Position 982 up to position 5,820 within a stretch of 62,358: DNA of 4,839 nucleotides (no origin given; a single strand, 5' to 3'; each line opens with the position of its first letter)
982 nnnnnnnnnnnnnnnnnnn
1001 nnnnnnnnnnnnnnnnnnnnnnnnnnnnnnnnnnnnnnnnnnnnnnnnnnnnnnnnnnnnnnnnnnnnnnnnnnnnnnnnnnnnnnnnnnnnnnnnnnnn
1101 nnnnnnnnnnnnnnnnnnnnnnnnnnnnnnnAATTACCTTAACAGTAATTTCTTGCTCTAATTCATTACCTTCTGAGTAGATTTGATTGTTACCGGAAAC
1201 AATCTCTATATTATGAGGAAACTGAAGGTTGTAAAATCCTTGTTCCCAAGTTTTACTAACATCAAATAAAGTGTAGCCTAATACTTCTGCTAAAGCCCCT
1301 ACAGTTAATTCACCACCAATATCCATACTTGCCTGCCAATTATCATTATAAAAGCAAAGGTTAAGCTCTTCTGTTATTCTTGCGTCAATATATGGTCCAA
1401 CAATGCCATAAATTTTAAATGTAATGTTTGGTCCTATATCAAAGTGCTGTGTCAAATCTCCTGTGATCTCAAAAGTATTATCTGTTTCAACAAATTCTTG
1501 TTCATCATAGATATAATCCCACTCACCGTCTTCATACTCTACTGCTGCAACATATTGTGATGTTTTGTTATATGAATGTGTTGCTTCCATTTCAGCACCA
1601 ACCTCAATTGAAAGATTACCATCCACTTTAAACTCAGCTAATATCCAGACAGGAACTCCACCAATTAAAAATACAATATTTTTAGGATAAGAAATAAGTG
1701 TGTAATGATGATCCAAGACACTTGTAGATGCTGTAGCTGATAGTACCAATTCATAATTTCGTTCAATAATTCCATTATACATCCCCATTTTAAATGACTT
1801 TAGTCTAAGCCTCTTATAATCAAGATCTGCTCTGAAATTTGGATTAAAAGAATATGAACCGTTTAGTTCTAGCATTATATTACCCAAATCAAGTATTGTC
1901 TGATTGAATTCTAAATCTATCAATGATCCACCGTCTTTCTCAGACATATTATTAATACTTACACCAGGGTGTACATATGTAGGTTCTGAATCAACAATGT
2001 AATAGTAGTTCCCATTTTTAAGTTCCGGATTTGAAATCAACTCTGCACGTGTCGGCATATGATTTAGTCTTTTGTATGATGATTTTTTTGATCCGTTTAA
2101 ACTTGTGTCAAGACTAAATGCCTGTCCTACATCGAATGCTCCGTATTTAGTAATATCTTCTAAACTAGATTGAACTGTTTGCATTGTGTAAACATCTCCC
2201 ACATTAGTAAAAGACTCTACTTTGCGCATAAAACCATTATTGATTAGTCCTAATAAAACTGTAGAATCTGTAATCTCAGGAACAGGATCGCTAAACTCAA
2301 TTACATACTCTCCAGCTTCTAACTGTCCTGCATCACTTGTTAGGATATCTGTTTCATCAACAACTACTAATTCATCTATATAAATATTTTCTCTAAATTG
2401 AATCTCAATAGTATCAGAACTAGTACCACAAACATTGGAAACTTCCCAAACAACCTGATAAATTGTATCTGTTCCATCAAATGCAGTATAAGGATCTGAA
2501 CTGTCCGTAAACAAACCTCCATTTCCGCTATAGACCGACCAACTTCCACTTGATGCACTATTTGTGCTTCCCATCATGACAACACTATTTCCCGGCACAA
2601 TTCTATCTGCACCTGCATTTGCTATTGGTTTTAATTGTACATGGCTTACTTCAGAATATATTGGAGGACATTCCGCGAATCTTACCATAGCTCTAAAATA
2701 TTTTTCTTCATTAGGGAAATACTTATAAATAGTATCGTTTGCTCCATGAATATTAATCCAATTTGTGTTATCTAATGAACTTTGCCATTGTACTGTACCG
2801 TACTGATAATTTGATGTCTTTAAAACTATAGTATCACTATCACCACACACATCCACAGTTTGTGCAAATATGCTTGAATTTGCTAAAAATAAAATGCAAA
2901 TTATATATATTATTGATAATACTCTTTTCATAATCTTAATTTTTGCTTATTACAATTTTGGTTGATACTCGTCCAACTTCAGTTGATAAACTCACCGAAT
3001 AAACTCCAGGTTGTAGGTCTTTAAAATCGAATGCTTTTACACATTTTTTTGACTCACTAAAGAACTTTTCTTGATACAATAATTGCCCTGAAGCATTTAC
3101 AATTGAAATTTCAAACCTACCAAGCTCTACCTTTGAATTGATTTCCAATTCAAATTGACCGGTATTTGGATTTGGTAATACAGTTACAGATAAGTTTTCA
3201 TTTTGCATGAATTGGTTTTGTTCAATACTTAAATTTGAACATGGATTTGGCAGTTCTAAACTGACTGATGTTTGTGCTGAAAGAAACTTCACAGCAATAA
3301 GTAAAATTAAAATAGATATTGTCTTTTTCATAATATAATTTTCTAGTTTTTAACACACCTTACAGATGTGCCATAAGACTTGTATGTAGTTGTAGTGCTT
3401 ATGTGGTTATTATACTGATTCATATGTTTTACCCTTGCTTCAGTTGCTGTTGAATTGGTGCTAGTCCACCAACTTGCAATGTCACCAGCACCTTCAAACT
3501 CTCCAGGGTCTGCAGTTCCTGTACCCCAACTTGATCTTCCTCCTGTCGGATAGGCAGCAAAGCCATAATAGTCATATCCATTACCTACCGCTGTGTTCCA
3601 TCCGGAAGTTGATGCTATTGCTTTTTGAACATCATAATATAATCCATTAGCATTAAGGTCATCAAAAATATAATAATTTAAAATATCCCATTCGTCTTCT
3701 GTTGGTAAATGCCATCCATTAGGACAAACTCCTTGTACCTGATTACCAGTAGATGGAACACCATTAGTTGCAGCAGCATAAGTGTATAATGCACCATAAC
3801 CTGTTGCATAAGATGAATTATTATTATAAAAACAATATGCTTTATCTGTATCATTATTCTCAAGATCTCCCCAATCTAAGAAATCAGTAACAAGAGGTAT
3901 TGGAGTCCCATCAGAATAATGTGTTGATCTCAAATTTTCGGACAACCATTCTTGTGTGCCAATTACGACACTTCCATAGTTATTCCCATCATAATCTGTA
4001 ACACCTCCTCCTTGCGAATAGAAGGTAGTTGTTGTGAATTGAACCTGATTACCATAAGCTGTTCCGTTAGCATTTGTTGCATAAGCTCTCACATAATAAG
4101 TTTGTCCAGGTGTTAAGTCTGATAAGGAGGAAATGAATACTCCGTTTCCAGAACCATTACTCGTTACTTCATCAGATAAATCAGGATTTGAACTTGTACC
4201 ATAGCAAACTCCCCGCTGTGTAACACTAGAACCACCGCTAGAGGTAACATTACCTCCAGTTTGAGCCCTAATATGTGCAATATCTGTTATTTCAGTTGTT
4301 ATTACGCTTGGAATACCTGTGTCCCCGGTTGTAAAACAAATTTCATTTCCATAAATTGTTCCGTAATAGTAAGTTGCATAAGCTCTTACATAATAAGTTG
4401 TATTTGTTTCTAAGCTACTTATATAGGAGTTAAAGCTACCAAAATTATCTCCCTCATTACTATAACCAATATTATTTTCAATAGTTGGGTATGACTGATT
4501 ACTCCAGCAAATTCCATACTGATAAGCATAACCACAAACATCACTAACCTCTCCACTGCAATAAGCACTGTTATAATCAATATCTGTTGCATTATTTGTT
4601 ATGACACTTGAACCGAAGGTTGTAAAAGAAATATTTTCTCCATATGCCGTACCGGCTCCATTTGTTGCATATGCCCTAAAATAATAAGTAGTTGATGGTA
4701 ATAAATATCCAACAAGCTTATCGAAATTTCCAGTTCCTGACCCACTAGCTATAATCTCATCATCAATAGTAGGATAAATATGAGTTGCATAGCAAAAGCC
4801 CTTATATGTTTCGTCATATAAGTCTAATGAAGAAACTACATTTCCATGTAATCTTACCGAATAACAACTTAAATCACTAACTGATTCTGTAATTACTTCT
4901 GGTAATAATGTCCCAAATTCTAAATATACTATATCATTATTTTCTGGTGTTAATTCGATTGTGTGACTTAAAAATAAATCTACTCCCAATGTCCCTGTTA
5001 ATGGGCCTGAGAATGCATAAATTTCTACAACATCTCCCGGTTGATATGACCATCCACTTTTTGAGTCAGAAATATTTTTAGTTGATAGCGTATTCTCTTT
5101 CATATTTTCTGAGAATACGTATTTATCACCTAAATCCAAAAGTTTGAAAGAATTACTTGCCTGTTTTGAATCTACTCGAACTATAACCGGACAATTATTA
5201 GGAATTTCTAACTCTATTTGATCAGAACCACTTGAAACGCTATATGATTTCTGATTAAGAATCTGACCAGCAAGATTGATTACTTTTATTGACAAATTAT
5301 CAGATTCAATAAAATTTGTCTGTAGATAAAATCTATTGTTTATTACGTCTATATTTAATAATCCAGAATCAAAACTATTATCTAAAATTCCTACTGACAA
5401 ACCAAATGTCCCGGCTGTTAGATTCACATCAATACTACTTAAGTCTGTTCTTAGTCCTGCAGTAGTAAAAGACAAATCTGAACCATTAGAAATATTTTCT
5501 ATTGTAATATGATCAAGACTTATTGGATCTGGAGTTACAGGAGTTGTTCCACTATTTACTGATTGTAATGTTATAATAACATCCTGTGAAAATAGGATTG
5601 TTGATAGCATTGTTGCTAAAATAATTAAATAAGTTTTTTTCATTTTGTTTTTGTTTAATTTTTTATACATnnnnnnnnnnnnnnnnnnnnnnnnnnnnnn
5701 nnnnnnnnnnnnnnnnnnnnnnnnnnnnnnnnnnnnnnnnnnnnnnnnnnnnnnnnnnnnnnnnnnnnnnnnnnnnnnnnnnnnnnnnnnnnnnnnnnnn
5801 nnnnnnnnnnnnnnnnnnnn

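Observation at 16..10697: Two near-empty T9SS-CTD genes each precede a large CTD-less secreted protein (possible piggy-back secretion)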

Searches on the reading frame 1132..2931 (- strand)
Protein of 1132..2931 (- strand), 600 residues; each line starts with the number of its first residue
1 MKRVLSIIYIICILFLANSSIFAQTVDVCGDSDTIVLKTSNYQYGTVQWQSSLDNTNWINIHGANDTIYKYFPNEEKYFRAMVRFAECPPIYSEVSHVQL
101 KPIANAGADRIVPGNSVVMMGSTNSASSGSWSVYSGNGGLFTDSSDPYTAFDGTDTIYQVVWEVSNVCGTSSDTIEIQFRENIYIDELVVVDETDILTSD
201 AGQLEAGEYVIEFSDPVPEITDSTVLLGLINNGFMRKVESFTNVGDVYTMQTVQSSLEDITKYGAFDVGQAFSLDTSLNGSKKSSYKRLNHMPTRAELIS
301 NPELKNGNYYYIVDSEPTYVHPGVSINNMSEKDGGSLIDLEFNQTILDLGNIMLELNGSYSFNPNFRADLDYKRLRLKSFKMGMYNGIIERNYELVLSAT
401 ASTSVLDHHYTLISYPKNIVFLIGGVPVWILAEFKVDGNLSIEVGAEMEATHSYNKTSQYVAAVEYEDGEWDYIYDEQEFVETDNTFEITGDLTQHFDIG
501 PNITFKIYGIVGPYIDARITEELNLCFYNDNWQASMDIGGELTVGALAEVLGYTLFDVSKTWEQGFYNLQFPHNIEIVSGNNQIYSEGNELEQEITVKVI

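Call 33: find_homologous_proteins(query=window:1132-2931:-, max_evalue=0.001)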
Query window:1132-2931:- (600 aa): 7 proteins with E <= 0.001 among 8000 candidates.
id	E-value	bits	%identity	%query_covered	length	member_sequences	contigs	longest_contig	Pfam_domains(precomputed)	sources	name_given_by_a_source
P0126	0.0e+0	1358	100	100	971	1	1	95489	PF00801.27,PF02369.23,PF18911.7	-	-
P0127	6.2e-252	856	61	100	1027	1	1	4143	PF09603.16,PF02369.23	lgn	-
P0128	7.4e-236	802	59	97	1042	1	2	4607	PF09603.16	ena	-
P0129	2.0e-235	801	57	98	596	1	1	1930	-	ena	-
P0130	3.4e-231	787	56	100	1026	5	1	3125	-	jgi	jgi:uncharacterized protein (TIGR02145 family)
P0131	1.4e-77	280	31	97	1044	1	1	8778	PF09603.16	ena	-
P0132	1.3e-22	98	28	25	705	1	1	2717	PF18962.8,PF19081.7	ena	-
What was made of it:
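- On FISUMP proteins (PF09603 / TIGR02145) - the 971-aa protein: Met in homologues P0127, P0128 and P0131 (call 33), so the window copy is truncated.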

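Call 35: find_encoding_contigs(protein=P0126, flank=10000, max_places=2)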
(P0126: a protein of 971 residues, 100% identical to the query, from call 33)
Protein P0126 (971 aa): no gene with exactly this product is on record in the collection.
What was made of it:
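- Tried and rejected: This was meant to show what lies beyond the window edge, but the protein is not on record (call 35).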

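Call 36: find_encoding_contigs(protein=P0127, flank=5000, max_places=2)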
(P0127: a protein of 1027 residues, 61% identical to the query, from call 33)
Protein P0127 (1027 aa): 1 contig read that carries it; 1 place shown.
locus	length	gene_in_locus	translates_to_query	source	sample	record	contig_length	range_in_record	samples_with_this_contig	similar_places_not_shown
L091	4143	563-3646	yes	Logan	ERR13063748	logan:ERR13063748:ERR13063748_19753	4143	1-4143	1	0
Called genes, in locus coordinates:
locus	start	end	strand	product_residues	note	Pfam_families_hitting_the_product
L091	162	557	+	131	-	PF18962:Por_Secre_tail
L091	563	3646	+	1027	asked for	PF02369:Big_1 (faint), PF09603:Fib_succ_major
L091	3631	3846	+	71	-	-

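Call 37: find_encoding_contigs(protein=P0128, flank=5000, max_places=2)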
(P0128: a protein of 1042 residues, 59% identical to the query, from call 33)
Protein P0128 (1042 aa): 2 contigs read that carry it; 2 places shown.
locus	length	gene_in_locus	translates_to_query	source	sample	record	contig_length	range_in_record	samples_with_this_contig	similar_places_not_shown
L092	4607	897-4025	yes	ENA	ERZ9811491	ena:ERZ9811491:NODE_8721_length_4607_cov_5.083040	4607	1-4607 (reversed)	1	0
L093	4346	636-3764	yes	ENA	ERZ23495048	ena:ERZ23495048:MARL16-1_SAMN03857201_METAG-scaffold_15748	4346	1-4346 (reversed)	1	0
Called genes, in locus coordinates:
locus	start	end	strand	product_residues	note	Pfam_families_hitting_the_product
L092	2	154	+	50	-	?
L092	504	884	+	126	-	PF18962:Por_Secre_tail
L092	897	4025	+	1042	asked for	PF09603:Fib_succ_major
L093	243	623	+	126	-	PF18962:Por_Secre_tail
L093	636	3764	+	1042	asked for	PF09603:Fib_succ_major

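Call 38: find_encoding_contigs(protein=P0131, flank=5000, max_places=2)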
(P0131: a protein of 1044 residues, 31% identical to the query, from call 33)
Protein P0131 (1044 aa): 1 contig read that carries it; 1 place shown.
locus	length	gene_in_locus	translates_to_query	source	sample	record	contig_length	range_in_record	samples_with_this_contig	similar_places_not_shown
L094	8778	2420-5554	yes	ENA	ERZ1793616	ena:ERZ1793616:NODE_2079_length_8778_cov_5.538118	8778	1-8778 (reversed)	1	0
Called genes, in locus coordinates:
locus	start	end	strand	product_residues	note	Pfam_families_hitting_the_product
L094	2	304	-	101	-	?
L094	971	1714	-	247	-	-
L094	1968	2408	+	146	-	PF18962:Por_Secre_tail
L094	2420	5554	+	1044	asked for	PF09603:Fib_succ_major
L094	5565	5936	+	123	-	-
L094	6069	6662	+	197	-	-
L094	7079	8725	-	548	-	PF13495:Phage_int_SAM_4, PF00589:Phage_integrase, PF22823:MrpR_C_cat (weak)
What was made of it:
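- Pair 1 is conserved down to 31% identity (calls 36-38).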

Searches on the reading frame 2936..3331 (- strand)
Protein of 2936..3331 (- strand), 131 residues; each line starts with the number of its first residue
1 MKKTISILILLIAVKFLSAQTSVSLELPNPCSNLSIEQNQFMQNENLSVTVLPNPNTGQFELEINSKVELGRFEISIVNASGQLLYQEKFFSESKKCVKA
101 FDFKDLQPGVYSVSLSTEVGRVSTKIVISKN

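Call 3: search_protein_families(library=pfam, proteins=[window:2936-3331:-], max_evalue=0.01)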
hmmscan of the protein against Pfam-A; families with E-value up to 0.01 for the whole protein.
window:2936-3331:- (131 aa): 5 families
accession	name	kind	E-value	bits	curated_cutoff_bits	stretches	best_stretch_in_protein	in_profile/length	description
PF18962.6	Por_Secre_tail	-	5.5e-12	46.2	27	1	52-128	2-75/75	Secretion system C-terminal sorting domain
PF11589.14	DUF3244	-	1.4e-06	28.6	25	1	48-122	16-90/96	Domain of unknown function (DUF3244)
PF14524.12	Wzt_C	-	0.00066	20.1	30.4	1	60-118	38-108/143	Wzt C-terminal domain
PF23623.1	GBD_IRG7_N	-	0.0023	18.5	27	1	59-125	25-88/95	IRG7 N-terminal galactose binding domain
PF23196.1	NOMO_6th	-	0.007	17.2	27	0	82-119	36-73/123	NOMO sixth transthyretin-like domain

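Call 4: search_protein_families(library=ncbifam, proteins=[window:2936-3331:-], max_evalue=0.01)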
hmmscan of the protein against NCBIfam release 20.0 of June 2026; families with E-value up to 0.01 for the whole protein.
window:2936-3331:- (131 aa): 2 families
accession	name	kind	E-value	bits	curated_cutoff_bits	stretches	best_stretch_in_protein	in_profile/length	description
TIGR04183.1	Por_Secre_tail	domain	6.8e-09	35.6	23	1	52-128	2-71/72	T9SS type A sorting domain-containing protein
NF038113.1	T9SSA_dep_M36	equivalog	1.1e-07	30.5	885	1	27-128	773-868/869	T9SS-dependent M36 family metallopeptidase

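Call 78: search_protein_families(library=phrogs, proteins=[window:2936-3331:-], max_evalue=0.01)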
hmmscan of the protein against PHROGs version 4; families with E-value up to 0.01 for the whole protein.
window:2936-3331:- (131 aa): 0 families

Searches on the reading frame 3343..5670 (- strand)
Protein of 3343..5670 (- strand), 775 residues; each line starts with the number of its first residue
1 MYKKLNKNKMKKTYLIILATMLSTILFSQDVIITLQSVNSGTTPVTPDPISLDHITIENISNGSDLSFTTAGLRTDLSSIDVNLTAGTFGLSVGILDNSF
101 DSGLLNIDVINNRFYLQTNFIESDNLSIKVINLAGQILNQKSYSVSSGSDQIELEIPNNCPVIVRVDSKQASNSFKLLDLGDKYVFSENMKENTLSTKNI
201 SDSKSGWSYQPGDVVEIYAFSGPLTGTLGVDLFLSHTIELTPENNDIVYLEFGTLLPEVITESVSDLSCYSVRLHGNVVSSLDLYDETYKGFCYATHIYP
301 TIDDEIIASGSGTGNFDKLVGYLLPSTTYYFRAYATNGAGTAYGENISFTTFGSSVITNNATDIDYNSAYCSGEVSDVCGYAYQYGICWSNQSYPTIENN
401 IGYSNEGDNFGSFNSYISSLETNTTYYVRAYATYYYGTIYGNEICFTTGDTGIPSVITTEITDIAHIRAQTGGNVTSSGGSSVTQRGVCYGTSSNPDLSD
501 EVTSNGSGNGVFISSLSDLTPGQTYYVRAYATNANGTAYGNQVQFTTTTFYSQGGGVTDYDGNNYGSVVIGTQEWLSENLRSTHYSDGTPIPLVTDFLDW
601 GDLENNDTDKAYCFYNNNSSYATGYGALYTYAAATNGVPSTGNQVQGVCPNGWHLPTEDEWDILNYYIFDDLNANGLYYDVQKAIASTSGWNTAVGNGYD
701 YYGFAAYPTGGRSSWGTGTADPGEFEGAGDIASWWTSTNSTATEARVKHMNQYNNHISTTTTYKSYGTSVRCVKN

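Call 3: search_protein_families(library=pfam, proteins=[window:3343-5670:-], max_evalue=0.01)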
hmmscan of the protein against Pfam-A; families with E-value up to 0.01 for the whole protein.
window:3343-5670:- (775 aa): 4 families
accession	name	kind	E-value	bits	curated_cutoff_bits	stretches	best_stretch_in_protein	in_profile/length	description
PF09603.15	Fib_succ_major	-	1.5e-35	123.6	33.9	1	568-774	1-187/187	Fibrobacter succinogenes major domain (Fib_succ_major)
PF16974.11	NAR2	-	6.5e-06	26.2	26.6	0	515-547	96-130/142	High-affinity nitrate transporter accessory, Ig-like domain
PF25059.1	FN3_DSCAM-DSCAML_C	-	0.00023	21.8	39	0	515-550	48-82/89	DSCAM/DSCAML C-terminal Fn3-like domain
PF00041.27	fn3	-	0.00085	19.9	25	0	515-539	52-77/84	Fibronectin type III domain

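Call 4: search_protein_families(library=ncbifam, proteins=[window:3343-5670:-], max_evalue=0.01)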
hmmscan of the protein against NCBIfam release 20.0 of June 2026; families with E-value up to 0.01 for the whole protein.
window:3343-5670:- (775 aa): 2 families
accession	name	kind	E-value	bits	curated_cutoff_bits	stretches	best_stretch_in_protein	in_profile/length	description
TIGR02145.1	Fib_succ_major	domain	1.2e-30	107.5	41.65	1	561-775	7-176/176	FISUMP domain-containing protein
NF049889.1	AlphArabdaseBT0360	equivalog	1.7e-29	102.9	600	3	454-565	35-146/639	arabinan endo-1,5-alpha-L-arabinosidase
